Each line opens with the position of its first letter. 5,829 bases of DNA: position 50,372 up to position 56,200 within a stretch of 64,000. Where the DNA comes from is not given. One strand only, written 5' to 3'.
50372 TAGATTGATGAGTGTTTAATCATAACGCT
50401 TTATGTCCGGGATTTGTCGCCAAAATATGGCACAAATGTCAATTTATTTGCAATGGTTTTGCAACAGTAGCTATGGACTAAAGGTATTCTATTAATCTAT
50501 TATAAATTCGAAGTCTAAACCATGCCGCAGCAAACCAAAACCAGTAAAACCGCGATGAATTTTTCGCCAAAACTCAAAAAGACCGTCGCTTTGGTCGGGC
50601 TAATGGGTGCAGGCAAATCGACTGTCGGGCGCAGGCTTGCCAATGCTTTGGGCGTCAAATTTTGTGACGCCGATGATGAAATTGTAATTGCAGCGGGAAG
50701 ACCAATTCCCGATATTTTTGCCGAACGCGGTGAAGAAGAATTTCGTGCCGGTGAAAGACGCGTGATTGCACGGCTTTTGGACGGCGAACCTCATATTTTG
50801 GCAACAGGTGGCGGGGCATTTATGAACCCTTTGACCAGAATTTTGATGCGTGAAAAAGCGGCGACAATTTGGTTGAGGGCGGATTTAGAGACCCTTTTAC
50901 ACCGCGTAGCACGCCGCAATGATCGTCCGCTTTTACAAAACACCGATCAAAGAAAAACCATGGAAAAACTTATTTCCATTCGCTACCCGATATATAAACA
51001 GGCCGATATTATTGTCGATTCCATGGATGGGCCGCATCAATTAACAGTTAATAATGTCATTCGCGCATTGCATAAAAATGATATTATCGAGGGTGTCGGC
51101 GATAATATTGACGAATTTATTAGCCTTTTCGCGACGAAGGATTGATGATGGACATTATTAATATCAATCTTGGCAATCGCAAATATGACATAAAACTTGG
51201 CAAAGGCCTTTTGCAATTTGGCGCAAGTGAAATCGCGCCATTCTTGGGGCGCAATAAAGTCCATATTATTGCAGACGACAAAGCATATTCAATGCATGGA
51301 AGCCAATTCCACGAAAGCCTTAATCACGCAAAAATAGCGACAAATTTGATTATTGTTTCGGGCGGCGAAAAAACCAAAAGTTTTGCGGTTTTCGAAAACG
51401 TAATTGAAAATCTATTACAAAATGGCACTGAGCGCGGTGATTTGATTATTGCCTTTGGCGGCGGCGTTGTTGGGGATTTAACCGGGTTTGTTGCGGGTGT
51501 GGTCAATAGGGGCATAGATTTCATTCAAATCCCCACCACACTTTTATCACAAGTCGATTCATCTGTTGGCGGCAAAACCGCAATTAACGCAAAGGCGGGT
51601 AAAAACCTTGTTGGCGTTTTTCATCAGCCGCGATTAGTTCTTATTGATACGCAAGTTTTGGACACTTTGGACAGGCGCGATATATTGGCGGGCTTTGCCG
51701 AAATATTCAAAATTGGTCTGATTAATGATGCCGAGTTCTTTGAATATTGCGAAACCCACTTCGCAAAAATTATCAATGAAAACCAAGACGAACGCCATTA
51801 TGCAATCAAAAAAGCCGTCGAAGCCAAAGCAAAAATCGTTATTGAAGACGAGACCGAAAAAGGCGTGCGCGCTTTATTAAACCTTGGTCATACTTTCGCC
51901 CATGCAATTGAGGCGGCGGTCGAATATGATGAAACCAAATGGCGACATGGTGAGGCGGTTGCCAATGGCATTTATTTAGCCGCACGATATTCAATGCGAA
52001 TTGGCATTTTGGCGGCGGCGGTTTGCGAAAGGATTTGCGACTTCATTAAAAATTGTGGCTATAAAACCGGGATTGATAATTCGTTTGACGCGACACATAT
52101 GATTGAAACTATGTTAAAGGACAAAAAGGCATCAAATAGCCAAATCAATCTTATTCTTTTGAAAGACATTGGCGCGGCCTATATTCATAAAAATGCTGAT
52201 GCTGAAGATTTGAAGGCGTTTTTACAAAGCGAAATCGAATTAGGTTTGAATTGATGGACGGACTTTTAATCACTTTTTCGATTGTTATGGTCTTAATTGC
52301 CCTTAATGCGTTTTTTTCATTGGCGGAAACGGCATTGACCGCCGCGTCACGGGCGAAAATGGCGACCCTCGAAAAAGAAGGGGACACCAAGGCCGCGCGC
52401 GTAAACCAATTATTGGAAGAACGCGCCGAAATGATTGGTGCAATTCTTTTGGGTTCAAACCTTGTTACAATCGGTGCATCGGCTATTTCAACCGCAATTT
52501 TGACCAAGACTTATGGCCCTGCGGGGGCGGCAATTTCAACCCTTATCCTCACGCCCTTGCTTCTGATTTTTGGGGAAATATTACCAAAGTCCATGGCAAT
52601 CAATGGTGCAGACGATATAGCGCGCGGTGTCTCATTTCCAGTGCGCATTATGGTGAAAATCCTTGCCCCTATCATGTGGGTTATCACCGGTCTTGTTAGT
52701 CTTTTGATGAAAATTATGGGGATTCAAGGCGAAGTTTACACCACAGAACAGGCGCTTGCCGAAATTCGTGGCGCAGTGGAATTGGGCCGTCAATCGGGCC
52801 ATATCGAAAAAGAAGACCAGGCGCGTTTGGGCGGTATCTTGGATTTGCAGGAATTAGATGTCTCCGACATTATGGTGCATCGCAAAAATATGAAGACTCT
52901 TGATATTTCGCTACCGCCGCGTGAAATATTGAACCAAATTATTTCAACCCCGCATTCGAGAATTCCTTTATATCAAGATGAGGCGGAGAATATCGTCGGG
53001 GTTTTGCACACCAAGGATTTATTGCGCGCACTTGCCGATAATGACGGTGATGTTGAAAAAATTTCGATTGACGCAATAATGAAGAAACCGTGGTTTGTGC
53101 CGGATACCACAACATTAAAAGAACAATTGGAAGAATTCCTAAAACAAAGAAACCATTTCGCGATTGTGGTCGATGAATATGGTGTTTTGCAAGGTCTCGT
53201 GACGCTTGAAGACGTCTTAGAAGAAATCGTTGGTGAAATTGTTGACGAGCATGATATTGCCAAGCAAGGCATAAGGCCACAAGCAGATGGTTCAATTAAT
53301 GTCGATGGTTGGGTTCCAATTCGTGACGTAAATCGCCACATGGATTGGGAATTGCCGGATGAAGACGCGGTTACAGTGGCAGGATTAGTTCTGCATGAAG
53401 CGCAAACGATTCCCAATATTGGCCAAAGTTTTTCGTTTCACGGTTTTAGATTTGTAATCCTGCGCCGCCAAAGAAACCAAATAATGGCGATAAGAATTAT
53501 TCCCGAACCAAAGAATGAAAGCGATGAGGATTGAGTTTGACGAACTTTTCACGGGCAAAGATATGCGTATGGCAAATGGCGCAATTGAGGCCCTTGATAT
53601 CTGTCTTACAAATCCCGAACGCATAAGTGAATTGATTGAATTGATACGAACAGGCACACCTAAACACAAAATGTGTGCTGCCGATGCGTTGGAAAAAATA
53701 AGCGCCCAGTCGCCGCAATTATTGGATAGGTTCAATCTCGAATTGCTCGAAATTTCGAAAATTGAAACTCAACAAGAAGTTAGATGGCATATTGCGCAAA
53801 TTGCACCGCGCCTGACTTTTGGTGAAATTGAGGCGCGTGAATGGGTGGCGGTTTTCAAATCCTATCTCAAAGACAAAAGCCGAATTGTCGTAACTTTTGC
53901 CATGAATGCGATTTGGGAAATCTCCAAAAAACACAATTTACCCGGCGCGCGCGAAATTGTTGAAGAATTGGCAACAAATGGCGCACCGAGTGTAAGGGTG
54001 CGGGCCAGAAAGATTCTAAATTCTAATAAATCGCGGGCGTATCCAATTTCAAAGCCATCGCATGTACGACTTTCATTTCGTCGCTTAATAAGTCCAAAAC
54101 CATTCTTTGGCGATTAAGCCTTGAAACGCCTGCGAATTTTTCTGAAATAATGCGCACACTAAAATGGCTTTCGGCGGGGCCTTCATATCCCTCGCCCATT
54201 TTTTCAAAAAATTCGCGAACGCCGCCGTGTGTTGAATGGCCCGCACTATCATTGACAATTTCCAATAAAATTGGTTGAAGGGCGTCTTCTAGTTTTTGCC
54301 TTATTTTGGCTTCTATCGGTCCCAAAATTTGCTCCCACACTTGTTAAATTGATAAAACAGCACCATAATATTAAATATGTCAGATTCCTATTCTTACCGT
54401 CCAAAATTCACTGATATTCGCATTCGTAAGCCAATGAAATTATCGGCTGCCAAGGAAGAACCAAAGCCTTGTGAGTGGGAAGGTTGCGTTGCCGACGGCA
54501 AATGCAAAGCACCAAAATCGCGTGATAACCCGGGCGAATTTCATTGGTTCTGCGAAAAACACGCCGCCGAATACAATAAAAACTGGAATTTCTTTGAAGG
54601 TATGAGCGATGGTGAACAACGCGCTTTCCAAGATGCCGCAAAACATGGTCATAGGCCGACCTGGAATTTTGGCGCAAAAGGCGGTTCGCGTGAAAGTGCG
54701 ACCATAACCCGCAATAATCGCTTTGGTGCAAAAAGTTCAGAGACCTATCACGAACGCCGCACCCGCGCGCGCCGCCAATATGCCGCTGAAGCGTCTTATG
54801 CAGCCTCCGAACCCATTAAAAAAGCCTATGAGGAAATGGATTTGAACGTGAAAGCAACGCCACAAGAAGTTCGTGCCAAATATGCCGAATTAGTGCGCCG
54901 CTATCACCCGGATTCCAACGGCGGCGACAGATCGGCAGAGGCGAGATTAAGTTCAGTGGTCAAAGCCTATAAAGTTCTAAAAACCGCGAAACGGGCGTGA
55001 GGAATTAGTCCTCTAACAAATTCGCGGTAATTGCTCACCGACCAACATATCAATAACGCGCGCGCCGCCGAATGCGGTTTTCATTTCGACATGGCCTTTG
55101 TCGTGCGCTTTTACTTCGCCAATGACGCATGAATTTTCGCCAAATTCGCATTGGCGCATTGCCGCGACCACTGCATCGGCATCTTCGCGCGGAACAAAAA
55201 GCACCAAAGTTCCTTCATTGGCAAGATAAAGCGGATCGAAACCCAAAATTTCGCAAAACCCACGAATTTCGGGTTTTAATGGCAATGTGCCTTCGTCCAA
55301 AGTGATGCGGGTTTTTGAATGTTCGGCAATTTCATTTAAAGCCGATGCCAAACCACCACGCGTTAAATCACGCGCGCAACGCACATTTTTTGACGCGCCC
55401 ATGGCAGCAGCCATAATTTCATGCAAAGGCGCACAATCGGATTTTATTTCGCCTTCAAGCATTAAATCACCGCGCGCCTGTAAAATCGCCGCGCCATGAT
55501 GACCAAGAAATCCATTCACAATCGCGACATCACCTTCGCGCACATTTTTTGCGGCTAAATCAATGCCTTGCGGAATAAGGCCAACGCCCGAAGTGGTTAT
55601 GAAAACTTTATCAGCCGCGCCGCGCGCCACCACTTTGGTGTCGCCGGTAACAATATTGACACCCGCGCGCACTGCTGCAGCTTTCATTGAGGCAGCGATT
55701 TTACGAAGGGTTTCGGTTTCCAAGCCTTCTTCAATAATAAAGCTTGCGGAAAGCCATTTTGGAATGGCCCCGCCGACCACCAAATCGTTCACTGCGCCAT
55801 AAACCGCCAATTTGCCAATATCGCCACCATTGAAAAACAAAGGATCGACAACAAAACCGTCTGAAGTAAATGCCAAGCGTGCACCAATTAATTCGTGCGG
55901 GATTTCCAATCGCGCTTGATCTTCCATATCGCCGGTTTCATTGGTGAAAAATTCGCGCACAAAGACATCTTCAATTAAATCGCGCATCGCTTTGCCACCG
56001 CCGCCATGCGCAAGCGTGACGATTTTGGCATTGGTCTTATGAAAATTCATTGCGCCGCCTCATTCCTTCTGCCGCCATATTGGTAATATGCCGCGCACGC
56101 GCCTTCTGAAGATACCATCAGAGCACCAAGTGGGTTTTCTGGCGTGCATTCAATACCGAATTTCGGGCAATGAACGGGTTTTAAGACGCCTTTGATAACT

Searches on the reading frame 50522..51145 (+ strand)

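Call 90: search_protein_families(library=pfam, proteins=[window:50522-51145:+], max_evalue=0.00001)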
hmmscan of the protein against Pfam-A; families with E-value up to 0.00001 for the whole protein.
window:50522-51145:+ (207 aa): 3 families
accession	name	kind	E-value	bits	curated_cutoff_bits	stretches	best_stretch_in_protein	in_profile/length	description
PF01202.28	SKI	-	6.6e-46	156.8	22.1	1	28-183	1-158/159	Shikimate kinase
PF13238.12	AAA_18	-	6e-09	36.9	29.4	1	22-135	1-114/128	AAA domain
PF13671.12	AAA_33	-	2.4e-06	28.4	27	0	23-135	3-121/143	AAA domain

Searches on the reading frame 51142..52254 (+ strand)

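Call 90: search_protein_families(library=pfam, proteins=[window:51142-52254:+], max_evalue=0.00001)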
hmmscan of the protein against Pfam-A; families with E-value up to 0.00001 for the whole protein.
window:51142-52254:+ (370 aa): 3 families
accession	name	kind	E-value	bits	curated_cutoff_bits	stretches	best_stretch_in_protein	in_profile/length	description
PF01761.26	DHQ_synthase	-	6.7e-46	155.1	24.2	1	70-181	2-113/115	3-dehydroquinate synthase N-terminal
PF24621.2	DHQS_C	-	4.3e-43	147.1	27.6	1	184-330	1-144/144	3-dehydroquinate synthase C-terminal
PF13685.12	Fe-ADH_2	-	1.7e-07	31.8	28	1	36-173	18-145/149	Iron-containing alcohol dehydrogenase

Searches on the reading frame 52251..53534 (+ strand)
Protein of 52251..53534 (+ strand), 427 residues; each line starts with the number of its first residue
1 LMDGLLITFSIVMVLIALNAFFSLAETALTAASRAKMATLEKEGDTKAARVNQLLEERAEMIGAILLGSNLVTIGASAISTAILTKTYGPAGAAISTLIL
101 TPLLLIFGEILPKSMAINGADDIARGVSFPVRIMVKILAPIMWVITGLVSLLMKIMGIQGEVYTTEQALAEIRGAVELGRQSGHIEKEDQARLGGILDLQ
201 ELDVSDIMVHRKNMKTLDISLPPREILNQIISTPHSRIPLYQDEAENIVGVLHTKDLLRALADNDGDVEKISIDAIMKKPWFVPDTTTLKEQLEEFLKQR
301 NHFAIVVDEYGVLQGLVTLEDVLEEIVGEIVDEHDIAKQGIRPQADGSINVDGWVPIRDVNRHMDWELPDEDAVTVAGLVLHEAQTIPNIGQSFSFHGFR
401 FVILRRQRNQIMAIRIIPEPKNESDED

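Call 90: search_protein_families(library=pfam, proteins=[window:52251-53534:+], max_evalue=0.00001)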
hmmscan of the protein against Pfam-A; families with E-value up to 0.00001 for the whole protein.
window:52251-53534:+ (427 aa): 3 families
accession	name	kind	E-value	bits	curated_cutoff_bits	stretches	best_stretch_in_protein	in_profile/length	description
PF01595.25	CNNM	-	3.4e-45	154.4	28.4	1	11-188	2-180/181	Cyclin M transmembrane N-terminal domain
PF03471.22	CorC_HlyC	-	1.6e-20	73.3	27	1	344-418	3-79/81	Transporter associated domain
PF00571.33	CBS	-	7e-19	68.3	24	2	276-327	4-56/57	CBS domain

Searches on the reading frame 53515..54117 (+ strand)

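Call 90: search_protein_families(library=pfam, proteins=[window:53515-54117:+], max_evalue=0.00001)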
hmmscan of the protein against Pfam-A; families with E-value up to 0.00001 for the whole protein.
window:53515-54117:+ (200 aa): 1 family
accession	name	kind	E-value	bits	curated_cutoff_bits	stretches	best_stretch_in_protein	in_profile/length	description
PF13646.12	HEAT_2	-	8.7e-06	26.4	27.7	0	84-163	11-82/88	HEAT repeats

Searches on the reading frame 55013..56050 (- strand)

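Call 90: search_protein_families(library=pfam, proteins=[window:55013-56050:-], max_evalue=0.00001)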
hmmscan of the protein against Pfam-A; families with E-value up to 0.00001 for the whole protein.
window:55013-56050:- (345 aa): 2 families
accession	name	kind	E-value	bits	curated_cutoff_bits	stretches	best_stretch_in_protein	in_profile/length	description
PF02769.27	AIRS_C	-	3.4e-26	92.7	23.1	1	171-323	1-155/156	AIR synthase related protein, C-terminal domain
PF00586.29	AIRS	-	7.6e-20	71.9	24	1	56-159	12-112/112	AIR synthase related protein, N-terminal domain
